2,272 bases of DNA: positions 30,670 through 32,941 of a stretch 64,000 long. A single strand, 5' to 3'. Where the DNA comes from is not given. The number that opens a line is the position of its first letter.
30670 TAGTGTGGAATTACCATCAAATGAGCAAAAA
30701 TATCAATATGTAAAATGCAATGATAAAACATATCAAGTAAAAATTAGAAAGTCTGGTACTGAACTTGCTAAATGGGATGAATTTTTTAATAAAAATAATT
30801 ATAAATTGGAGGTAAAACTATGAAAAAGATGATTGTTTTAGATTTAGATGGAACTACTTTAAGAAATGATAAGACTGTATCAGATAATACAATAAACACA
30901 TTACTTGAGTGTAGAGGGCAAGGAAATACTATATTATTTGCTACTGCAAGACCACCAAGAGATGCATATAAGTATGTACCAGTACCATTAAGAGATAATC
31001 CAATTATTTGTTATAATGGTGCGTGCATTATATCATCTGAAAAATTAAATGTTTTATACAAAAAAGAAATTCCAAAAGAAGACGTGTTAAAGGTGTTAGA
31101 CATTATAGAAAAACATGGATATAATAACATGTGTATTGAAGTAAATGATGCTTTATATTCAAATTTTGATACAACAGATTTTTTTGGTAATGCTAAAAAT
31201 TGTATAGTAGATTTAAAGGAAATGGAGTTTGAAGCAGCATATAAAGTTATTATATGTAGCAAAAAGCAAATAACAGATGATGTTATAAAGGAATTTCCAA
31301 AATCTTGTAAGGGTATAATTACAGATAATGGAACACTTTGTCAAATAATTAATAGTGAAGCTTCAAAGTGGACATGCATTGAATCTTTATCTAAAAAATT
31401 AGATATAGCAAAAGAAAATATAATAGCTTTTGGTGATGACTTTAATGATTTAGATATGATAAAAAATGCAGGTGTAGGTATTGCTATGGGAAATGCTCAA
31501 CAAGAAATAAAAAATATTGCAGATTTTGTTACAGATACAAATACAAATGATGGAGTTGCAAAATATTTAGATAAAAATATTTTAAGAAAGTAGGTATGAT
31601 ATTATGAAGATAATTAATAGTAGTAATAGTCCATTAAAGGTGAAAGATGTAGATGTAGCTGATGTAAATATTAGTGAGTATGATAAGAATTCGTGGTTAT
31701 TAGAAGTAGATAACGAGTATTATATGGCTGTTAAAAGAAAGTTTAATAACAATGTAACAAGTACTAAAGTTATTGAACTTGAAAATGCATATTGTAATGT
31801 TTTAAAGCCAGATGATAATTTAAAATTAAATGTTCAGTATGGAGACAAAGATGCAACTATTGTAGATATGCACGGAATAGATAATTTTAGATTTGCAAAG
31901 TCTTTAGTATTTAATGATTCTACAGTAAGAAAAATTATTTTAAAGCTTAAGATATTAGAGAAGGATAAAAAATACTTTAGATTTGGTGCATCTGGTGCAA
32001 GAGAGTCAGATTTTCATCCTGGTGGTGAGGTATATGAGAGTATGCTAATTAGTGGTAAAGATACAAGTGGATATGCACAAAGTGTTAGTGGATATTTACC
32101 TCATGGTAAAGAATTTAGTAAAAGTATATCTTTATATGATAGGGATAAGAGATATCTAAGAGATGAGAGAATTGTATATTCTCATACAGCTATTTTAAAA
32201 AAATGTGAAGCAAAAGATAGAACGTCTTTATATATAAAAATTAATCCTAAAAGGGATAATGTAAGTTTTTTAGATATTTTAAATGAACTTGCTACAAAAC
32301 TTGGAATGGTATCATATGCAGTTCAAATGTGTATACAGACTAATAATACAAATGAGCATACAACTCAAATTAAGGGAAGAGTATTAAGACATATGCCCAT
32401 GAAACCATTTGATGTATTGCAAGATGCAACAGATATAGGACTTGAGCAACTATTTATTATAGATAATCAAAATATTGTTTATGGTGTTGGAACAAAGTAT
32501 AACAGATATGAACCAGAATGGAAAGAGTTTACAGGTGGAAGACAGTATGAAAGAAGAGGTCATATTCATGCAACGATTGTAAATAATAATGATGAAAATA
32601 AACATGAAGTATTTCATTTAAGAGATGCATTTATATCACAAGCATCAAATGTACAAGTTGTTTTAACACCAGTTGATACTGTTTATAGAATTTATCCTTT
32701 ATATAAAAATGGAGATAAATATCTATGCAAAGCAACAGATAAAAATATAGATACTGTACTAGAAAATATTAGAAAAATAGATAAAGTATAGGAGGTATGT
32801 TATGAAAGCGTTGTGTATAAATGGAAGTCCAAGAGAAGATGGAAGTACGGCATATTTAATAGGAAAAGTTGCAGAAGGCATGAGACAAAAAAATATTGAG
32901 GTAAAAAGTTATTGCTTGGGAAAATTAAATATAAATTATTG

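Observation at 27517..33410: Self-contained four-gene operon downstream of guaBA: giant HAD/PRT/PRAI-like fusion + Cof phosphatase + unknown + Fe-S flavoprotein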

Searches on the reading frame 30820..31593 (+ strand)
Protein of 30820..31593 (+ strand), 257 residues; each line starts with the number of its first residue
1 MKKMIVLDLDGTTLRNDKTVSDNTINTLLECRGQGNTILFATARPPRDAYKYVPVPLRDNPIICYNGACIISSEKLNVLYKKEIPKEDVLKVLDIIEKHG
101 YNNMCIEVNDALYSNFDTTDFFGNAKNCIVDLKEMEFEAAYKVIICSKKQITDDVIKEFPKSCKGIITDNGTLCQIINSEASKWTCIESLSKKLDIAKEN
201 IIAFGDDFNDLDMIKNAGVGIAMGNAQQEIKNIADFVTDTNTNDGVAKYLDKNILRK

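Call 4: search_protein_families(library=pfam, proteins=[window:30820-31593:+], max_evalue=0.01)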
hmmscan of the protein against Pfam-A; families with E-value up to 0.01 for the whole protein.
window:30820-31593:+ (257 aa): 4 families
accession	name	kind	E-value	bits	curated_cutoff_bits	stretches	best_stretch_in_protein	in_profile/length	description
PF08282.18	Hydrolase_3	-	1.1e-61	209.2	20.9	1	5-250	1-255/255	haloacid dehalogenase-like hydrolase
PF05116.19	S6PP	-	6.8e-12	45.9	20.3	1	166-231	149-215/247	Sucrose-6F-phosphate phosphohydrolase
PF00702.32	Hydrolase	-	3e-06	28.2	26.4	1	3-218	2-191/191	haloacid dehalogenase-like hydrolase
PF13419.12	HAD_2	-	0.0016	19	23.8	0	181-222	133-176/178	Haloacid dehalogenase-like hydrolase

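Call 5: search_protein_families(library=ncbifam, proteins=[window:30820-31593:+], max_evalue=0.01)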
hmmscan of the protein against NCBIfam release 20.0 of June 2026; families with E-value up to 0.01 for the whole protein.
window:30820-31593:+ (257 aa): 29 families (the best 25 are shown)
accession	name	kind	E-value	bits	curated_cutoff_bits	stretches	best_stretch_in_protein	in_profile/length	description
TIGR00099.1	Cof-subfamily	subfamily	8.1e-53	179.6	137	1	4-250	1-256/256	Cof-type HAD-IIB family hydrolase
NF007806.0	PRK10513.1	equivalog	2.1e-32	112.6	273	1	3-255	4-269/270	sugar-phosphatase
NF045966.1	YcsE_rel_Pase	equivalog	9.3e-31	107.3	220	1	2-252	2-261/265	YcsE-related riboflavin metabolism phosphatase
NF007821.0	PRK10530.1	equivalog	1.2e-29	103.4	274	2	150-255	170-272/272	pyridoxal phosphatase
NF002245.0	PRK01158.1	equivalog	6.2e-22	78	198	1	2-252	3-227/233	phosphoglycolate phosphatase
TIGR01487.1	Pglycolate_arch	equivalog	1.4e-21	77.3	122.75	1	115-248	80-213/215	phosphoglycolate phosphatase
TIGR01484.1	HAD-SF-IIB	subfamily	3.7e-21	76.2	41.8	1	4-223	1-221/221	HAD-IIB family hydrolase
NF011705.0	PRK15126.1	equivalog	3.9e-19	69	336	1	1-252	1-260/272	HMP-PP phosphatase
TIGR01482.1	SPP-subfamily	subfamily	1.3e-16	60.9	107.15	1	5-245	1-212/225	sucrose-phosphate phosphatase subfamily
NF008213.0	PRK10976.1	equivalog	8e-16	58.4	386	1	1-252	1-262/266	sugar/pyridoxal phosphate phosphatase YigL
TIGR01670.1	KdsC-phosphatas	subfamily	4.2e-10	39.8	106.95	1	175-245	69-139/154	3-deoxy-D-manno-octulosonate 8-phosphate phosphatase, YrbI family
TIGR00338.1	serB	equivalog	4e-08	33.1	144.15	1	178-241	148-210/219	phosphoserine phosphatase SerB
NF008350.0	PRK11133.1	equivalog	1.2e-07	31.2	413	1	174-223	241-289/324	phosphoserine phosphatase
NF007019.0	PRK09484.1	equivalog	2.9e-07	30.3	208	1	175-247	93-165/187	3-deoxy-manno-octulosonate-8-phosphatase KdsC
NF058599.1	KDN-9-PPhBT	equivalog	3.9e-07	30.4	180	1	180-255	75-150/152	3-deoxy-D-glycero-D-galacto-nonulopyranosonate 9-phosphatase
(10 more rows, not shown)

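Call 6: search_protein_families(library=padloc, proteins=[window:30820-31593:+], max_evalue=0.1)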
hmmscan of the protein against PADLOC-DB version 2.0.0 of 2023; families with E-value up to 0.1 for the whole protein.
window:30820-31593:+ (257 aa): 0 families

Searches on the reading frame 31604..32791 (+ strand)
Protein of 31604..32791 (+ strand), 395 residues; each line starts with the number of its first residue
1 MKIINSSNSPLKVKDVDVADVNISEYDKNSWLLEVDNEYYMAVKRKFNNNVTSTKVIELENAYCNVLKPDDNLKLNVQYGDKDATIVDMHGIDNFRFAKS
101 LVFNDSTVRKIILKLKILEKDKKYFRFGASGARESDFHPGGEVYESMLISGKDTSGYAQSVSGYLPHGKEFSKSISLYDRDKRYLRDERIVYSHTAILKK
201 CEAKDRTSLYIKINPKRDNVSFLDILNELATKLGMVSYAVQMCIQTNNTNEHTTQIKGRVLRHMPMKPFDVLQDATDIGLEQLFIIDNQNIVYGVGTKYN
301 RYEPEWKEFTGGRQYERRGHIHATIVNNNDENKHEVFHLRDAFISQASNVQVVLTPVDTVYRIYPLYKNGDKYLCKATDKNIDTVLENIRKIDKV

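Call 4: search_protein_families(library=pfam, proteins=[window:31604-32791:+], max_evalue=0.01)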
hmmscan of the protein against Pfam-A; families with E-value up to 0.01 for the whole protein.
window:31604-32791:+ (395 aa): 0 families

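Call 5: search_protein_families(library=ncbifam, proteins=[window:31604-32791:+], max_evalue=0.01)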
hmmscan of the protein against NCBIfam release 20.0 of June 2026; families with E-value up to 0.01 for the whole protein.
window:31604-32791:+ (395 aa): 0 families

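Call 6: search_protein_families(library=padloc, proteins=[window:31604-32791:+], max_evalue=0.1)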
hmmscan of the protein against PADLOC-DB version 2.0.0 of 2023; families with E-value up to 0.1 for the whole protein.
window:31604-32791:+ (395 aa): 0 families

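Call 7: search_protein_families(library=phrogs, proteins=[window:31604-32791:+], max_evalue=0.1)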
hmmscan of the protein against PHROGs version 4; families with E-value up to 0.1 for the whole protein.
window:31604-32791:+ (395 aa): 0 families

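Call 12: search_solved_structures(query=window:31604-32791:+, max_evalue=10, show_alignments=2)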
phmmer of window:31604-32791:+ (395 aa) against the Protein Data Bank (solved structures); distinct sequences matched with E-value up to 10: 2.
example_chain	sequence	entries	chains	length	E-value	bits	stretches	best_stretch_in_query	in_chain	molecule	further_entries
3j80_U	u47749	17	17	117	0.56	12.5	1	42-75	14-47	uS10 | KLLA0F25542p | Small ribosomal subunit protein uS10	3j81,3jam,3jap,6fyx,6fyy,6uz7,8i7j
5it7_U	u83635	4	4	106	1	11.6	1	44-75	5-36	KLLA0F25542p | Ribosomal protein uS10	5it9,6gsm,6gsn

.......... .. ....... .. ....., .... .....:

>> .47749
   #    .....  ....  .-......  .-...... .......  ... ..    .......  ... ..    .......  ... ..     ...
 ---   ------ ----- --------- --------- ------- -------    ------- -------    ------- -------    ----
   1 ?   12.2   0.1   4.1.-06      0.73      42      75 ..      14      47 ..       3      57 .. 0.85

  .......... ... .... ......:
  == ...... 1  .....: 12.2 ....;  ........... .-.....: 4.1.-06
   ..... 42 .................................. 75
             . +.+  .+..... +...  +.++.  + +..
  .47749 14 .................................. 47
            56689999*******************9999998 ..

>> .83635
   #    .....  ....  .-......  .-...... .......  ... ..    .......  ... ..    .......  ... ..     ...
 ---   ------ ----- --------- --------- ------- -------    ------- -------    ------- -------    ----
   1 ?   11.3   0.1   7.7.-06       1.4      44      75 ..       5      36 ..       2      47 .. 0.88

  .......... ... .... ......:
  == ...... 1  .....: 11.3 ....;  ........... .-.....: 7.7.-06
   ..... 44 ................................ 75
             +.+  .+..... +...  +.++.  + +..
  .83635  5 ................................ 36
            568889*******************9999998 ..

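Call 14: find_homologous_proteins(query=window:31604-32791:+)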
Query window:31604-32791:+ (395 aa): 100 proteins with E <= 0.001 among 2061 candidates.
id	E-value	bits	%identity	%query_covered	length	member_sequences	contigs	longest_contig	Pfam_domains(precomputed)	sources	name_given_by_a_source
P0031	1.9e-260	881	99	100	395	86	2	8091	-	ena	-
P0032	3.4e-212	723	80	100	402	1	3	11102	-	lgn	-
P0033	3.0e-163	561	62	99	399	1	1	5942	-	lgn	-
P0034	7.3e-161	554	63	96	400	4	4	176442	-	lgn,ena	-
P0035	2.0e-157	542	62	99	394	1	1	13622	-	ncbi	-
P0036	7.2e-155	534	60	100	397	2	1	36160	-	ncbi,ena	-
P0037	8.0e-150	517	58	99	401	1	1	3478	-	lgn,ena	-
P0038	3.4e-149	515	59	100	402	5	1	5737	-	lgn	-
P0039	8.6e-149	514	59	96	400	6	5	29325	-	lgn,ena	-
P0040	1.7e-147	510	57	99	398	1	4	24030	-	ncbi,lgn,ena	-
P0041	6.9e-145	501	58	98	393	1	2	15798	-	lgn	-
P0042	4.3e-144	498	57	97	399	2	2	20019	-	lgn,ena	-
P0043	2.4e-132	460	59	87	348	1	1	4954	-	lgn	-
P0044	2.2e-131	457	55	100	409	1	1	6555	-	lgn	-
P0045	1.6e-129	450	52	96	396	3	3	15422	-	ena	-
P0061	3.5e-114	400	48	100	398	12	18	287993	-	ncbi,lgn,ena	-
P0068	1.8e-109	384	46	94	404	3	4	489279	-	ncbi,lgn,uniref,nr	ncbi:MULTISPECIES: hypothetical protein [Bacillus cereus group]|uniref:hypothetical protein n=1 Tax=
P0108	3.4e-63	232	39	89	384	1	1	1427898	-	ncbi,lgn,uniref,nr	ncbi:hypothetical protein [Anaerocolumna xylanovorans]|uniref:Uncharacterized protein n=1 Tax=Anaero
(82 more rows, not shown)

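Call 27: predict_structure(alignment_id=A2)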
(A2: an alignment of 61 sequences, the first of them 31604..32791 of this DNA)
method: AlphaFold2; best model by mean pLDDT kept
length: 395 residues; sequences in the alignment: 61
mean_pLDDT: 96.5   pTM: 0.94
mean pLDDT of the five models: 96.5, 96.4, 96.3, 96.2, 96.1
residues with pLDDT >= 90: 376; 70-90: 19; 50-70: 0; < 50: 0
segments of 3 or more residues with pLDDT < 50: none
pLDDT, mean of each block of 10 residues (from residue 1): 90 97 98 98 98 94 96 95 98 94 98 98 98 97 98 98 96 97 98 97 97 98 98 98 98 98 94 92 97 98 95 93 94 97 98 98 98 97 97 90
secondary structure, 60 per line:
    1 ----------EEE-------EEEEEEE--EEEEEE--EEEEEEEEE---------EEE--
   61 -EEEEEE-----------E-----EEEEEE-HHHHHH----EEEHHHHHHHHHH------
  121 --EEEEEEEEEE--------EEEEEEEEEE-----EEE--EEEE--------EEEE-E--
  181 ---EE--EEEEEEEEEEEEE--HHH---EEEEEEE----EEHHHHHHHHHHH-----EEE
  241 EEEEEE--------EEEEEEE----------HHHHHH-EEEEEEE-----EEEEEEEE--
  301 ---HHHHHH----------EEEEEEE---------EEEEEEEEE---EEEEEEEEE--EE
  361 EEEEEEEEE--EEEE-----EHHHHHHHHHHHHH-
elements in order: E11-13 E21-27 E30-35 E38-46 E56-58 E62-67 E85-90 H92-97 E102-104 H105-114 E123-132 E141-150 E156-158 E161-164 E173-176 E188-200 E209-215 H222-232 E238-246 E255-261 H272-277 E279-285 E291-298 H304-309 E320-326 E336-344 E348-356 E359-369 E372-375 H382-394

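Call 32: search_solved_structures(query=A2, max_evalue=10, show_alignments=2)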
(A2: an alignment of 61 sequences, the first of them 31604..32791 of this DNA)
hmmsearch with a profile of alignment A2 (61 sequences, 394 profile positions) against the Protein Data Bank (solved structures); distinct sequences matched with E-value up to 10: 1.
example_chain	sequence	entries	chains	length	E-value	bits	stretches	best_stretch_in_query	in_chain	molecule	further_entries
5y7l_A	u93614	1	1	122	0.89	11.7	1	142-187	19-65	Calcium-activated potassium channel subunit beta-4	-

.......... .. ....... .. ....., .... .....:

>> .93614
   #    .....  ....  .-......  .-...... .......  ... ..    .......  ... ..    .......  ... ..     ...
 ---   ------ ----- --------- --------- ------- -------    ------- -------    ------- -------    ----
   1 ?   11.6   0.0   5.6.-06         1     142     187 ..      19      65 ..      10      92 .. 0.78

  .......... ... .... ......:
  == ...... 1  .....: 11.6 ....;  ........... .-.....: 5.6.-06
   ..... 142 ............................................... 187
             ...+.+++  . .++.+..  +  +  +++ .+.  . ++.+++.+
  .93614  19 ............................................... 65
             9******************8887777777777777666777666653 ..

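Call 38: find_encoding_contigs(protein=P0068, flank=8000, max_places=1)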
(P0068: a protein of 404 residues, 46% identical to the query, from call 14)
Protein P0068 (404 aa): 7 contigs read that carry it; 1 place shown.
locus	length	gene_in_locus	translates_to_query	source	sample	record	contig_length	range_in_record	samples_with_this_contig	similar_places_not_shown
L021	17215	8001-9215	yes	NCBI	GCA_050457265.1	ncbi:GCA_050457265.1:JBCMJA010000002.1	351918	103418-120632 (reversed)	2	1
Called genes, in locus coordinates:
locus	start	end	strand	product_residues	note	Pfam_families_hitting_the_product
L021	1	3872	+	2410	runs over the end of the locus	PF00668:Condensation, PF00501:AMP-binding, PF13193:AMP-binding_C, PF00550:PP-binding, PF00668:Condensation, PF00501:AMP-binding, PF13193:AMP-binding_C, PF00550:PP-binding, +1 more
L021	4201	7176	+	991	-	-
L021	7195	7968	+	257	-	PF00702:Hydrolase (faint), PF05116:S6PP (faint), PF08282:Hydrolase_3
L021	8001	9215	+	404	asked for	-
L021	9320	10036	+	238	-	PF02142:MGS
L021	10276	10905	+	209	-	PF03575:Peptidase_S51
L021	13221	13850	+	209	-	-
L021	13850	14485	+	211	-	-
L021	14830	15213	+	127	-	-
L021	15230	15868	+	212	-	PF08378:NERD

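Call 39: find_encoding_contigs(protein=P0108, flank=8000, max_places=1)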
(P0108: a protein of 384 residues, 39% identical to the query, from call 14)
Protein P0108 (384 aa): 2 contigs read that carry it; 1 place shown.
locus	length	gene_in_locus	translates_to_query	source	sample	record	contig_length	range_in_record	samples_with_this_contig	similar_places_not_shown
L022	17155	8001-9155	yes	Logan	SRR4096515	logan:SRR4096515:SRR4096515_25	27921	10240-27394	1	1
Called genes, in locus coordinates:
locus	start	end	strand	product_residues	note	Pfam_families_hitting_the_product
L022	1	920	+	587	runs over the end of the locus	PF00005:ABC_tran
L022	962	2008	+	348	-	PF04055:Radical_SAM, PF13353:Fer4_12 (faint), PF13186:SPASM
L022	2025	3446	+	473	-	PF13489:Methyltransf_23, PF08241:Methyltransf_11, PF08242:Methyltransf_12, PF13649:Methyltransf_25, PF13847:Methyltransf_31, PF02129:Peptidase_S15, PF12146:Hydrolase_4, PF00561:Abhydrolase_1, +2 more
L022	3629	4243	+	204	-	PF01712:dNK, PF13521:AAA_28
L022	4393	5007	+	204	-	PF01712:dNK, PF12775:AAA_7 (faint), PF13238:AAA_18 (weak), PF13521:AAA_28 (weak)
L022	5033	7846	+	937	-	-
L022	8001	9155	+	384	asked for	-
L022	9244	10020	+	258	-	PF00702:Hydrolase (faint), PF08282:Hydrolase_3, PF12710:HAD (faint), PF05116:S6PP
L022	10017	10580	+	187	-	PF01928:CYTH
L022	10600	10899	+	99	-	-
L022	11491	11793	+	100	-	PF03050:DDE_Tnp_IS66, PF13817:DDE_Tnp_IS66_C (weak)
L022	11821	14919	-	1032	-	PF03176:MMPL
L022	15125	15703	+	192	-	PF14278:TetR_C_8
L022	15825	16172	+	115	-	PF03551:PadR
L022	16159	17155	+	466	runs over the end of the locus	PF01098:FTSW_RODA_SPOVE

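Call 40: find_encoding_contigs(protein=P0061, flank=8000, max_places=1)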
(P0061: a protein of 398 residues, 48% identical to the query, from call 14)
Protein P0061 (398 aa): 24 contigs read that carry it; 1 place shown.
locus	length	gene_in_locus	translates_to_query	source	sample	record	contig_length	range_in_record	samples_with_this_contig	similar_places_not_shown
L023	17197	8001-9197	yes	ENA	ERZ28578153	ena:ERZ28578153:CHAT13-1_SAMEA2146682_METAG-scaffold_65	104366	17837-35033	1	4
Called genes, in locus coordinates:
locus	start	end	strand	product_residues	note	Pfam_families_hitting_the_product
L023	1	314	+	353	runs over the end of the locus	PF04055:Radical_SAM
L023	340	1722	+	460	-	PF04055:Radical_SAM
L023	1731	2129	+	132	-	-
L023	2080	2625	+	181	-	-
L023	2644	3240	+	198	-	-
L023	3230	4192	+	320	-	PF01636:APH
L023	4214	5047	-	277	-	PF02811:PHP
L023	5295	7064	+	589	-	PF03485:Arg_tRNA_synt_N, PF00750:tRNA-synt_1d, PF05746:DALR_1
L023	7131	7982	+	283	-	-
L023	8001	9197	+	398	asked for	-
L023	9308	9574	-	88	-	PF13443:HTH_26 (weak)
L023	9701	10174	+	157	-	PF00072:Response_reg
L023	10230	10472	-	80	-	-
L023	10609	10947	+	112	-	-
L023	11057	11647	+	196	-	-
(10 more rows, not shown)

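Call 53: search_protein_families(library=pfam, alignment_id=A2, max_evalue=1)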
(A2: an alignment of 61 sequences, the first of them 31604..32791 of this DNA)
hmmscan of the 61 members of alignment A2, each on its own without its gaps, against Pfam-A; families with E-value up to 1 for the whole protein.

A. member 1, window:31604-32791:+ (395 aa): 0 families

B. families by the number of members that match (of 61 scanned): 34 families (the first 25 are shown)
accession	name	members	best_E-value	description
PF21212.3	Dimerisation2-like_dom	2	0.062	Dimerisation2-like domain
PF01887.21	SAM_HAT_N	2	0.13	SAM hydroxide adenosyltransferase N-terminal domain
PF13175.12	AAA_15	1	0.00031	AAA ATPase domain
PF24225.1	DUF7441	1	0.0021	Domain of unknown function (DUF7441)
PF21429.2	Gp44_C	1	0.0025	Sliding-clamp-loader large subunit, C-terminal domain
PF08066.17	PMC2NT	1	0.0039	PMC2NT (NUC016) domain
PF06924.17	DUF1281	1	0.01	Protein of unknown function (DUF1281)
PF01740.26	STAS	1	0.019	STAS domain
PF22404.2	ToxT_N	1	0.025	ToxT, N-terminal cupin-like domain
PF16035.10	Chalcone_2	1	0.035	Chalcone isomerase like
PF23285.1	DUF7078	1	0.038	Domain of unknown function (DUF7078)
PF10464.14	Peptidase_U40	1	0.041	Peptidase U40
PF24021.1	ACT_phage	1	0.041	Phage ACT-like domain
PF21258.2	Glyco_hydro_120_ins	1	0.046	Glycoside hydrolase 120, insertion domain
PF01341.22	Glyco_hydro_6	1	0.056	Glycosyl hydrolases family 6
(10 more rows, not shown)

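Call 105: search_dna_similar(query=window:31604-32791:+, collection=phages, mode=protein, max_rows=10)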
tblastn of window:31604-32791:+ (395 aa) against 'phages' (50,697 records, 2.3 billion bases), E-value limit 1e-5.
Records with a match: 1; places in all: 1; records where one place covers at least 80% of the query: 1.
Best place of each record, by identity: <60% 1.
By first word of the organism name: Bacteriophage 1.
By host as written in the record: - 1.
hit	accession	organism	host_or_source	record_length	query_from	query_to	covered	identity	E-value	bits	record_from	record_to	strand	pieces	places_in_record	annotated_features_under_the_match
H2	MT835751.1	Bacteriophage sp.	human fecal samples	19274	29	388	91%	38.9%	2e-64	228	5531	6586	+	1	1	record has no annotation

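Call 108: get_annotated_region(hit=H2, flank=8000)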
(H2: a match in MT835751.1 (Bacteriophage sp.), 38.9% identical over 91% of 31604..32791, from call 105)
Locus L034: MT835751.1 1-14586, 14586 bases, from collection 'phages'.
description: UNVERIFIED: Bacteriophage sp. clone scaffold_599 genomic sequence.
organism: Bacteriophage sp. (NCBI taxid 38018)
taxonomy: Viruses
host: -; source: human fecal samples; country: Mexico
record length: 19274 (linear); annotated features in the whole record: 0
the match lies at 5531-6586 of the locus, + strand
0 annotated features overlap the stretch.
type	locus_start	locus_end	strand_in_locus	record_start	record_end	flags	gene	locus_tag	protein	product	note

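Call 111: find_related_loci(query=A2, collection=viral_contigs, flank=10000)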
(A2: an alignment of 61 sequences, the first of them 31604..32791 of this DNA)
Query A2 (395 aa) in viral_contigs; peptide patterns used: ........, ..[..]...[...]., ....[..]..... (x = any residue, [..] = any of these).
67 stretches matched a pattern, but none encodes a relative of the query by tblastn (E <= 1e-3).
